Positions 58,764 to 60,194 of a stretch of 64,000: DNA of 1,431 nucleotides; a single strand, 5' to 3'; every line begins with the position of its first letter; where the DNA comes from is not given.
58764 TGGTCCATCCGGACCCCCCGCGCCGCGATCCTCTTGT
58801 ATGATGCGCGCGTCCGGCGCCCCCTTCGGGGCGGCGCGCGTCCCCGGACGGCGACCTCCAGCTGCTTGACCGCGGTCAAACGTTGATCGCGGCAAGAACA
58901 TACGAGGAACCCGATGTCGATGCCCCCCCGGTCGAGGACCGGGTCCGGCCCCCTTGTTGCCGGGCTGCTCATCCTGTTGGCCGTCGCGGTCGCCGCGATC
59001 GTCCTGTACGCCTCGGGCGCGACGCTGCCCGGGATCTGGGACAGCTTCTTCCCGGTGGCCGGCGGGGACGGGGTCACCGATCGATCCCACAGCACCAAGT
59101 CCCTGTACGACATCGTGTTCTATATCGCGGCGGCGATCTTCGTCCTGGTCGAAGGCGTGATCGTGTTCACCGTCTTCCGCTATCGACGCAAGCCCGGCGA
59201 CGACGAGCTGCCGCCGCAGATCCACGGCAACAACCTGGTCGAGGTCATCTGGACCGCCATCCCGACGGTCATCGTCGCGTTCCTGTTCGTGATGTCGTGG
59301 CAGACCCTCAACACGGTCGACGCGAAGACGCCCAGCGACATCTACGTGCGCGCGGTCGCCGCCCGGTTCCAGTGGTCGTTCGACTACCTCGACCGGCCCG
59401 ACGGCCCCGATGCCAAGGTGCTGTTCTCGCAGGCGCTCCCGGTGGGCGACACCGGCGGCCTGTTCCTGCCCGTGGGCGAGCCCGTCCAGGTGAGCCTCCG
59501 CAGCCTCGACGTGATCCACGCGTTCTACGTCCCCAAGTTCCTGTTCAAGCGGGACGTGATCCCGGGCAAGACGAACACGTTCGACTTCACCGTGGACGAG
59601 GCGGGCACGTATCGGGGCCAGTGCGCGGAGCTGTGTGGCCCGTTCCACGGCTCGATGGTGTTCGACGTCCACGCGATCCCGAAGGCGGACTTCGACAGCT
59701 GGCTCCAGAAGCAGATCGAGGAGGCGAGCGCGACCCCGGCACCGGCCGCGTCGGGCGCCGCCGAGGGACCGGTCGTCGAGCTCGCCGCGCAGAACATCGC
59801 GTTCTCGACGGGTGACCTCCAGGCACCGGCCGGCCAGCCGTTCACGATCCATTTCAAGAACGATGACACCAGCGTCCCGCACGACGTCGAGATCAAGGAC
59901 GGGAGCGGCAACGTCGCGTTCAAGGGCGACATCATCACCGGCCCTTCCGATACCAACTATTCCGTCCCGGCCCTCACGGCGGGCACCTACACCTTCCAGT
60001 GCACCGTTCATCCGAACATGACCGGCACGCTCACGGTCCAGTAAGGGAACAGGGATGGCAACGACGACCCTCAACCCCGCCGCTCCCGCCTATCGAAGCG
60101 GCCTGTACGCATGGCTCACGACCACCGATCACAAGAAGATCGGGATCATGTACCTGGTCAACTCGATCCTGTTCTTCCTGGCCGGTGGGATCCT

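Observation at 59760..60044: Oxidase subunit II carries an extra C-terminal cupredoxin domain where caa3 enzymes carry cytochrome c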

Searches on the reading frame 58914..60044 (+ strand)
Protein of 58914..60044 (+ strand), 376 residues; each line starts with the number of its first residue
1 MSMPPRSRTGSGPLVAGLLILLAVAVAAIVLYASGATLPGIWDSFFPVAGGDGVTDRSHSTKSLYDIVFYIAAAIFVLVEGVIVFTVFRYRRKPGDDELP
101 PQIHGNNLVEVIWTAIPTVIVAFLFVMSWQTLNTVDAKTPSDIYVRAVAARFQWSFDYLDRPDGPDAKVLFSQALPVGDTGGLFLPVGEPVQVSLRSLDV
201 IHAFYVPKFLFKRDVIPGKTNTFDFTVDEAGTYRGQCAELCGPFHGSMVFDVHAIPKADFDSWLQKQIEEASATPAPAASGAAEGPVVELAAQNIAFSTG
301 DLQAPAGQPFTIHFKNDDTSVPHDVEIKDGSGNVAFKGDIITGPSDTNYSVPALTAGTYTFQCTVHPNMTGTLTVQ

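Call 3: search_protein_families(library=pfam, proteins=[window:58914-60044:+], max_evalue=0.01)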
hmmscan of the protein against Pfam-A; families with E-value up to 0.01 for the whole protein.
window:58914-60044:+ (376 aa): 4 families
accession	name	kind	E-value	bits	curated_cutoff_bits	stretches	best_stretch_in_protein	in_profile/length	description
PF13473.12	Cupredoxin_1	-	5e-19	68.7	27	1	279-375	16-104/104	Cupredoxin-like domain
PF00116.26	COX2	-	9.2e-17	61.5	22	1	145-253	3-118/120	Cytochrome C oxidase subunit II, periplasmic domain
PF02790.20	COX2_TM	-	6e-13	49.2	22.8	1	57-130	15-87/88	Cytochrome C oxidase subunit II, transmembrane domain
PF00127.26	Copper-bind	-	4.4e-06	27.5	21.2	1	291-376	8-99/99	Copper binding proteins, plastocyanin/azurin family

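Call 4: search_protein_families(library=ncbifam, proteins=[window:58914-60044:+], max_evalue=0.01)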
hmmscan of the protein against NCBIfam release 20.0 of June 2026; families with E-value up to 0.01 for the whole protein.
window:58914-60044:+ (376 aa): 9 families
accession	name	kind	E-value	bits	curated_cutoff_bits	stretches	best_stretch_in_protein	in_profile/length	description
NF050117.1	aa3_CtaC_Actin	exception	7.9e-59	198.8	250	1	23-265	4-243/244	aa3-type cytochrome oxidase subunit II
TIGR02866.1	CoxB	equivalog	3.3e-53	180.3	147.7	1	60-264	8-201/202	cytochrome c oxidase subunit II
TIGR01432.1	QOXA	equivalog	1.5e-24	86.6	240.95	1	54-266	24-225/227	cytochrome aa3 quinol oxidase subunit II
TIGR01433.1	CyoA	equivalog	2.2e-20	73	266.2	1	68-266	35-224/226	ubiquinol oxidase subunit II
NF007816.0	PRK10525.1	equivalog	2.6e-14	53.1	511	1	76-268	53-239/318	cytochrome o ubiquinol oxidase subunit II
TIGR02657.1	amicyanin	equivalog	9.1e-09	35.6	110.2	1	295-375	6-82/83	amicyanin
TIGR04246.1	nitrous_NosZ_Gp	equivalog_domain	4e-06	25.4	625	1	197-248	519-570/578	Sec-dependent nitrous-oxide reductase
TIGR02656.1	cyanin_plasto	equivalog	0.00028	21.2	87.85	0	297-376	14-99/99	plastocyanin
NF052460.1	L-NosZ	equivalog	0.0004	19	700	1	201-248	423-472/480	clade III lactonase-type nitrous-oxide reductase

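Call 5: find_homologous_proteins(query=window:58914-60044:+, max_evalue=0.00001)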
Query window:58914-60044:+ (376 aa): 3323 proteins with E <= 0.00001 among 8000 candidates; the best 120 are listed.
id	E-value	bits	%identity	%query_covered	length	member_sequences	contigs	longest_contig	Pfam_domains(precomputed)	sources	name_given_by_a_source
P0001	1.5e-250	849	99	100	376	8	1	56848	PF00127.27,PF13473.13,PF00116.27,PF02790.21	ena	-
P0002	9.3e-233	790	92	99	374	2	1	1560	PF00127.27,PF13473.13,PF00116.27,PF02790.21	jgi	-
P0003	4.0e-232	788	92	99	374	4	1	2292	PF00127.27,PF13473.13,PF00116.27,PF02790.21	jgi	jgi:cytochrome c oxidase subunit 2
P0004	7.1e-204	695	78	100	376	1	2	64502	PF13473.13,PF00116.27,PF02790.21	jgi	-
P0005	1.0e-199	681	78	100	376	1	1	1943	PF13473.13,PF00116.27,PF02790.21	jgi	jgi:cytochrome c oxidase subunit 2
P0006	1.9e-199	681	80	100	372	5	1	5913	PF13473.13,PF00116.27,PF02790.21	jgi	jgi:cytochrome c oxidase subunit 2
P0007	5.5e-197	672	78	100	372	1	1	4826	PF13473.13,PF00116.27,PF02790.21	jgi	jgi:cytochrome c oxidase subunit II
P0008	2.9e-195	667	78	100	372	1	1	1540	PF00127.27,PF13473.13,PF00116.27,PF02790.21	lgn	-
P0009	8.1e-195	665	78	100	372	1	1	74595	PF00127.27,PF13473.13,PF00116.27,PF02790.21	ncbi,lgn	-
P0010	6.5e-193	659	77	100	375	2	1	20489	PF00127.27,PF13473.13,PF00116.27,PF02790.21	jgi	jgi:cytochrome c oxidase subunit II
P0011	9.2e-192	655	77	100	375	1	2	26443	PF00127.27,PF13473.13,PF00116.27,PF02790.21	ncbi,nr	ncbi:MAG TPA: cytochrome c oxidase subunit II [Candidatus Limnocylindrales bacterium]|nr:cytochrome 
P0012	2.2e-191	654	77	100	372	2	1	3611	PF00127.27,PF13473.13,PF00116.27,PF02790.21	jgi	-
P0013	2.8e-189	647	75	100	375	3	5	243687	PF00127.27,PF13473.13,PF00116.27,PF02790.21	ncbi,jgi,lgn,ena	-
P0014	7.1e-189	646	76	100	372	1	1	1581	PF00127.27,PF13473.13,PF00116.27,PF02790.21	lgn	-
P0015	1.9e-188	644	75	100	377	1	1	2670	PF00127.27,PF13473.13,PF00116.27,PF02790.21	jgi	jgi:cytochrome c oxidase subunit II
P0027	4.9e-182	623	74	100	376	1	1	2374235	PF00127.27,PF13473.13,PF00116.27,PF02790.21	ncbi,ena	-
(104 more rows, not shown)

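Call 11: find_encoding_contigs(protein=window:58914-60044:+, flank=10000, max_places=4)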
Protein window:58914-60044:+ (376 aa): no gene with exactly this product is on record in the collection.

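Call 14: find_encoding_contigs(protein=P0027, flank=10000, max_places=2)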
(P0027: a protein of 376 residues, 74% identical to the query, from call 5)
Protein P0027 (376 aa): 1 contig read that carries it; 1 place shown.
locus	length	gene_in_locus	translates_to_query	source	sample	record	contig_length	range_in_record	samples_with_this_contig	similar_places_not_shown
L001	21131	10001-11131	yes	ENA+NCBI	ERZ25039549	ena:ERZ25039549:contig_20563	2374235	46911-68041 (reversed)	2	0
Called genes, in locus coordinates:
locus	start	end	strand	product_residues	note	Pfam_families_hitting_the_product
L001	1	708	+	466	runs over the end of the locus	PF01590:GAF (weak), PF00512:HisKA, PF02518:HATPase_c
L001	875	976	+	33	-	-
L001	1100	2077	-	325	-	PF01619:Pro_dh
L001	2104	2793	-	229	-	-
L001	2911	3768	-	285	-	PF03807:F420_oxidored, PF14748:P5CR_dimer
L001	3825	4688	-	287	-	PF08242:Methyltransf_12 (weak), PF13649:Methyltransf_25 (weak)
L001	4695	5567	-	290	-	PF01497:Peripla_BP_2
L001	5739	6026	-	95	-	PF14697:Fer4_21 (faint), PF12838:Fer4_7, PF13183:Fer4_8 (faint), PF13187:Fer4_9 (weak), PF13484:Fer4_16 (faint), PF00037:Fer4, PF12797:Fer4_2 (weak), PF12837:Fer4_6 (weak)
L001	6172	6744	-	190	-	-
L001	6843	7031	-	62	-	-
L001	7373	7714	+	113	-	PF01258:zf-dskA_traR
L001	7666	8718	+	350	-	PF00291:PALP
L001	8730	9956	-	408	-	PF09678:Caa3_CtaG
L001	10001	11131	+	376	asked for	PF02790:COX2_TM, PF00116:COX2, PF00127:Copper-bind (faint), PF13473:Cupredoxin_1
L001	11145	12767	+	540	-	PF00115:COX1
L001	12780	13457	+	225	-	PF00510:COX3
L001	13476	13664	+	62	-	-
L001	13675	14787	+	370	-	PF12270:Cyt_c_ox_IV (weak), PF13473:Cupredoxin_1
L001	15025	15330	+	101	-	PF00578:AhpC-TSA, PF08534:Redoxin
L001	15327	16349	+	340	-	PF00005:ABC_tran, PF13304:AAA_21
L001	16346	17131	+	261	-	PF01061:ABC2_membrane, PF12698:ABC2_membrane_3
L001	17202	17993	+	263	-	-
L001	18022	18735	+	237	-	-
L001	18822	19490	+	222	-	PF00578:AhpC-TSA, PF02630:SCO1-SenC, PF08534:Redoxin (weak)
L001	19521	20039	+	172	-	PF04314:LpqE-like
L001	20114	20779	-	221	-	PF18029:Glyoxalase_6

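Call 31: predict_structure(alignment_id=A1)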
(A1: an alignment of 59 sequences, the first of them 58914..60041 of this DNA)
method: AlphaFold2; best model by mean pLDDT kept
length: 376 residues; sequences in the alignment: 59
mean_pLDDT: 81.5   pTM: 0.73
mean pLDDT of the five models: 81.5, 81.0, 80.1, 75.3, 74.9
residues with pLDDT >= 90: 181; 70-90: 100; 50-70: 78; < 50: 17
segments of 3 or more residues with pLDDT < 50: 1-10, 103-106
pLDDT, mean of each block of 10 residues (from residue 1): 45 63 73 65 69 85 79 72 60 55 51 66 74 60 92 92 93 91 95 93 92 90 92 90 87 97 95 71 76 93 94 93 94 93 91 95 92 96
secondary structure, 60 per line:
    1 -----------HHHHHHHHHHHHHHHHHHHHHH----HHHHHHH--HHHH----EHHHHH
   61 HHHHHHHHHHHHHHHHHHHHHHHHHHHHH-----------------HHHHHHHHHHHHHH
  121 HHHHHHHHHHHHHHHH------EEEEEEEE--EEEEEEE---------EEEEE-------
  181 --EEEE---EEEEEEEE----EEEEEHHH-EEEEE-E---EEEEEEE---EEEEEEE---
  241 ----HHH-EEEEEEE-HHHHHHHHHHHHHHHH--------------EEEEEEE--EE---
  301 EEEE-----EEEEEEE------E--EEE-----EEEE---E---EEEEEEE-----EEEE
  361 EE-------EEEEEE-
elements in order: H12-33 H38-44 H47-50 H56-89 H107-136 E143-150 E153-159 E169-173 E183-186 E190-197 E202-206 E211-215 E221-227 E231-237 E249-255 H257-272 E287-293 E301-304 E310-316 E326-328 E334-337 E345-351 E357-362 E370-375

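Call 33: search_protein_representatives(protein=window:58914-60041:+)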
Query: 376 residues. Proteins with E-value up to 0.001 (for the whole library): 16035; up to 1e-10: 6832; up to 1e-30: 467. The best 150 are listed.
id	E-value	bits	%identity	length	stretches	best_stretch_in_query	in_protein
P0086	5.5e-173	591.7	70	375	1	1-375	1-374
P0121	4.9e-131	453.7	72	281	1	1-283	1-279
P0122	3.4e-114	398.3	61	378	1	19-375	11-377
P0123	3.5e-113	395.0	56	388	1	1-375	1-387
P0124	3.3e-92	325.9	50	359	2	52-282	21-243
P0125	1.3e-89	317.4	53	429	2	1-218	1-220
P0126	5.9e-86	305.3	59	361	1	1-282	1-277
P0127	4.4e-85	302.5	50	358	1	55-376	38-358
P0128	5.0e-83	295.7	51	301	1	1-292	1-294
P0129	5.9e-83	295.5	47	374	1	29-375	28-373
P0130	4.2e-80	286.1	53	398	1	1-277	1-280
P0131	1.4e-79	284.3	65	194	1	184-376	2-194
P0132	9.3e-79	281.6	47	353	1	55-373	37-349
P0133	9.3e-78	278.4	47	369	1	50-375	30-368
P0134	4.2e-76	272.9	46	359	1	49-375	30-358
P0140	7.6e-71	255.6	41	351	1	51-376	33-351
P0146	1.3e-67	244.9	38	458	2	35-373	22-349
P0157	1.1e-60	222.1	41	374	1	54-375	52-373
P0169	5.3e-55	203.5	36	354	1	53-374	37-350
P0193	1.2e-47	179.2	34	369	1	53-374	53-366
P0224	1.2e-42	162.8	34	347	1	28-375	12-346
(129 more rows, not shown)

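Call 34: fold_search(model_id=the predicted structure, library=pdb)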
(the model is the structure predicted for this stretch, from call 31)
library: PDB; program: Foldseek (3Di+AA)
matches with E <= 10: 1671; with E <= 0.001: 704
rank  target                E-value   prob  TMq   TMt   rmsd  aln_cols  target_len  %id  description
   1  2yev_B                4.7e-19  1.00  0.49  0.57   3.7       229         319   37  Structure of caa3-type cytochrome oxidase (released 2012-05-23)
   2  7e1v_E                6.8e-19  1.00  0.51  0.67   4.9       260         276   28  Cryo-EM structure of apo hybrid respiratory supercomplex consisting of Mycobacterium tuberculosis complexIII and Mycob (released 2021-10-13)
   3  7e1v_Q                1.2e-18  1.00  0.51  0.67   4.1       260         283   27  Cryo-EM structure of apo hybrid respiratory supercomplex consisting of Mycobacterium tuberculosis complexIII and Mycob (released 2021-10-13)
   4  9qef_Q                3.0e-18  1.00  0.52  0.67   3.9       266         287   27  Respiratory supercomplex from Mycobacterium smegmatis with decylubiquinone (released 2026-01-21)
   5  8ovd_X                1.2e-17  1.00  0.50  0.61   8.8       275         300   26  Respiratory supercomplex (III2-IV2) from Mycobacterium smegmatis (released 2024-07-17)
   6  8ovc_Q                1.3e-17  1.00  0.49  0.63   3.9       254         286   27  Respiratory supercomplex (III2-IV2) from Mycobacterium smegmatis (released 2024-07-17)
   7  8ovc_X                1.3e-17  1.00  0.51  0.62   5.3       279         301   26  Respiratory supercomplex (III2-IV2) from Mycobacterium smegmatis (released 2024-07-17)
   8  7au6_B                2.0e-17  1.00  0.49  0.72   3.9       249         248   28  Cytochrome c oxidase structure in O-state (released 2021-12-01)
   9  1ar1_B                2.0e-17  1.00  0.49  0.71   4.2       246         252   28  Structure at 2.7 Angstrom Resolution of the Paracoccus Denitrificans two-subunit Cytochrome C Oxidase Complexed with a (released 1998-02-11)
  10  8ovd_Q                2.2e-17  1.00  0.52  0.64   4.6       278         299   27  Respiratory supercomplex (III2-IV2) from Mycobacterium smegmatis (released 2024-07-17)
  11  7q21_G                2.8e-17  1.00  0.52  0.60   5.1       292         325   24  III2-IV2 respiratory supercomplex from Corynebacterium glutamicum (released 2022-02-02)
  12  7au3_B                3.8e-17  1.00  0.49  0.71   5.1       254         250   27  Cytochrome c oxidase structure in F-state (released 2021-12-01)
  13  9qef_X                4.1e-17  1.00  0.52  0.65   3.8       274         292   27  Respiratory supercomplex from Mycobacterium smegmatis with decylubiquinone (released 2026-01-21)
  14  7jro_b                4.1e-17  1.00  0.48  0.73   4.6       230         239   25  Plant Mitochondrial complex IV from Vigna radiata (released 2021-01-20)
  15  7atn_B                5.5e-17  1.00  0.49  0.71   3.7       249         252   28  Cytochrome c oxidase structure in R-state (released 2021-12-01)
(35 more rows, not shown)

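Call 35: list_cluster_members(proteins=[P0122, P0123, P0129, P0134, P0140, P0146, P0157, P0169, P0193, P0224])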
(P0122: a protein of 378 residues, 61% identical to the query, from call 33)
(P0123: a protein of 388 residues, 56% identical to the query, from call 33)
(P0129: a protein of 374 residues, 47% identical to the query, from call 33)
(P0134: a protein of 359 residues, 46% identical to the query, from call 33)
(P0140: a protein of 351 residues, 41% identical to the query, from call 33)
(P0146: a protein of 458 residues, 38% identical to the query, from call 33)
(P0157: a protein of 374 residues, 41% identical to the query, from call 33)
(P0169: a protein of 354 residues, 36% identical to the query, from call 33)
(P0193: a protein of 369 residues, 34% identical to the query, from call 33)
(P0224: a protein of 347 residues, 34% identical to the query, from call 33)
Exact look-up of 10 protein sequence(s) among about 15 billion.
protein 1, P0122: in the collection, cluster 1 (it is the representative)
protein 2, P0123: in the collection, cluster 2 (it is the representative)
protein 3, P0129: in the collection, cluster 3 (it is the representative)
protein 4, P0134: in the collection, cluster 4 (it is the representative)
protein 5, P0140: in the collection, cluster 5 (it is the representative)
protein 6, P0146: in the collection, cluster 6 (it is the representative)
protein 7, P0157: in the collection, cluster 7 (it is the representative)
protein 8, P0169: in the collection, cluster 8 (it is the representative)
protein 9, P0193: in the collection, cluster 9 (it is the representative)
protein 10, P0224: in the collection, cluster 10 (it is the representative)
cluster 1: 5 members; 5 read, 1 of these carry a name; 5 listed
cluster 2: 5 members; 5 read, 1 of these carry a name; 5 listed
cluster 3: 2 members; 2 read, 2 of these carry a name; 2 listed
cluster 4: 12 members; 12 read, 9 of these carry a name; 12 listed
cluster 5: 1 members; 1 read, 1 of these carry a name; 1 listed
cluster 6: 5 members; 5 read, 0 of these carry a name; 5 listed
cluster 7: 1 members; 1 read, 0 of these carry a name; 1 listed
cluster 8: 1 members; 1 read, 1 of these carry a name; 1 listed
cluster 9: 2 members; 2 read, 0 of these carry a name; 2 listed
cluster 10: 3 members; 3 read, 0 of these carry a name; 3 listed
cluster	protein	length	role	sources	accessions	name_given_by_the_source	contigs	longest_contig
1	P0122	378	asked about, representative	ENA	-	-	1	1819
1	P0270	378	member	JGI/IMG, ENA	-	cytochrome c oxidase subunit 2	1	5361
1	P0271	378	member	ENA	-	-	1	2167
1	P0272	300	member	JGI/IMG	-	-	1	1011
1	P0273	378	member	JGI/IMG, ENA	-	-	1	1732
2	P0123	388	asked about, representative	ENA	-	-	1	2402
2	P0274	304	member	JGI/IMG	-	cytochrome c oxidase subunit 2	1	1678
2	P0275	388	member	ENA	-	-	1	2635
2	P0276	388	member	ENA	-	-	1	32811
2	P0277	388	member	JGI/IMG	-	-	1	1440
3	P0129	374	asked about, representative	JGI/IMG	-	cytochrome c oxidase subunit 2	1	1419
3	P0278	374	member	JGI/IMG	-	cytochrome c oxidase subunit 2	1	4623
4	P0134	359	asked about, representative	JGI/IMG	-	cytochrome c oxidase subunit 2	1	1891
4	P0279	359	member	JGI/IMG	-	cytochrome c oxidase subunit 2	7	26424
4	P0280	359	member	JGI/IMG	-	cytochrome c oxidase subunit 2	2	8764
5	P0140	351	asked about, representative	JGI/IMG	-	cytochrome c oxidase subunit II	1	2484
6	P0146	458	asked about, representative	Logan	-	-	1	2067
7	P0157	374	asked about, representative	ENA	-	-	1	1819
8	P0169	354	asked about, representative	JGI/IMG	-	cytochrome c oxidase subunit 2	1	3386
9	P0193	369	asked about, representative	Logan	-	-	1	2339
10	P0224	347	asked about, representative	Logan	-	-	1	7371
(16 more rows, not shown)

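Call 56: search_solved_structures(query=window:58914-60041:+, max_evalue=1e-10, show_alignments=1)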
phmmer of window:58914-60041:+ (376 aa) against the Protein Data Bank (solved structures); distinct sequences matched with E-value up to 1e-10: 38.
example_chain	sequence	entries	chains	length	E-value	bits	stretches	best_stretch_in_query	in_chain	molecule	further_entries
2yev_B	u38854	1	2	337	5.1e-41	144.2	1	63-282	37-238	CYTOCHROME C OXIDASE SUBUNIT 2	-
8hcr_E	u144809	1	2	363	1.5e-32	116.3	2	183-273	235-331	CYTOCHROME AA3 SUBUNIT CtaC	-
1ar1_B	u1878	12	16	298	2.8e-29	105.6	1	56-274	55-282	CYTOCHROME C OXIDASE | Cytochrome c oxidase subunit 2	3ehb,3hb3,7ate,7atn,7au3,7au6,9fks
1qle_B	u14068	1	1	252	7e-29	104.3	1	58-271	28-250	CYTOCHROME C OXIDASE POLYPEPTIDE II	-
6adq_E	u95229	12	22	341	5.7e-28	101.3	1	183-286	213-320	Cytochrome c oxidase subunit 2 | Cytochrome aa3 subunit 2 | cytochrome-c oxidase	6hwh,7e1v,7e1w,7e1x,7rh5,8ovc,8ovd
9wcx_d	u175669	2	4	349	2.1e-27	99.4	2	183-287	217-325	cytochrome-c oxidase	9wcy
7rh6_Q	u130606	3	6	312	1.9e-26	96.3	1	183-284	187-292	Cytochrome aa3 subunit 2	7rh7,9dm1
7q21_G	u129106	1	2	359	4.7e-26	95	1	183-288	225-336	Cytochrome c oxidase subunit 2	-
7jro_b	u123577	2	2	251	2.8e-25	92.4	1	62-269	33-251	Cytochrome c oxidase subunit 2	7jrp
7qhm_E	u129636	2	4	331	4.4e-25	91.8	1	183-288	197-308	Cytochrome c oxidase subunit 2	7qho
8c8q_B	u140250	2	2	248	1e-23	87.3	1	52-266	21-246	Cytochrome c oxidase subunit 2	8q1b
3om3_B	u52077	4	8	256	2.4e-22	82.8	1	179-266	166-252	Cytochrome c oxidase subunit 2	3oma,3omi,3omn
6pw1_B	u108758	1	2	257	2.4e-22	82.8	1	179-266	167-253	Cytochrome c oxidase subunit 2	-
1m56_B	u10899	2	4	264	2.5e-22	82.7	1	179-266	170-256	CYTOCHROME C OXIDASE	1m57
2gsm_B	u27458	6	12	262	2.5e-22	82.7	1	179-266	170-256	Cytochrome c oxidase subunit 2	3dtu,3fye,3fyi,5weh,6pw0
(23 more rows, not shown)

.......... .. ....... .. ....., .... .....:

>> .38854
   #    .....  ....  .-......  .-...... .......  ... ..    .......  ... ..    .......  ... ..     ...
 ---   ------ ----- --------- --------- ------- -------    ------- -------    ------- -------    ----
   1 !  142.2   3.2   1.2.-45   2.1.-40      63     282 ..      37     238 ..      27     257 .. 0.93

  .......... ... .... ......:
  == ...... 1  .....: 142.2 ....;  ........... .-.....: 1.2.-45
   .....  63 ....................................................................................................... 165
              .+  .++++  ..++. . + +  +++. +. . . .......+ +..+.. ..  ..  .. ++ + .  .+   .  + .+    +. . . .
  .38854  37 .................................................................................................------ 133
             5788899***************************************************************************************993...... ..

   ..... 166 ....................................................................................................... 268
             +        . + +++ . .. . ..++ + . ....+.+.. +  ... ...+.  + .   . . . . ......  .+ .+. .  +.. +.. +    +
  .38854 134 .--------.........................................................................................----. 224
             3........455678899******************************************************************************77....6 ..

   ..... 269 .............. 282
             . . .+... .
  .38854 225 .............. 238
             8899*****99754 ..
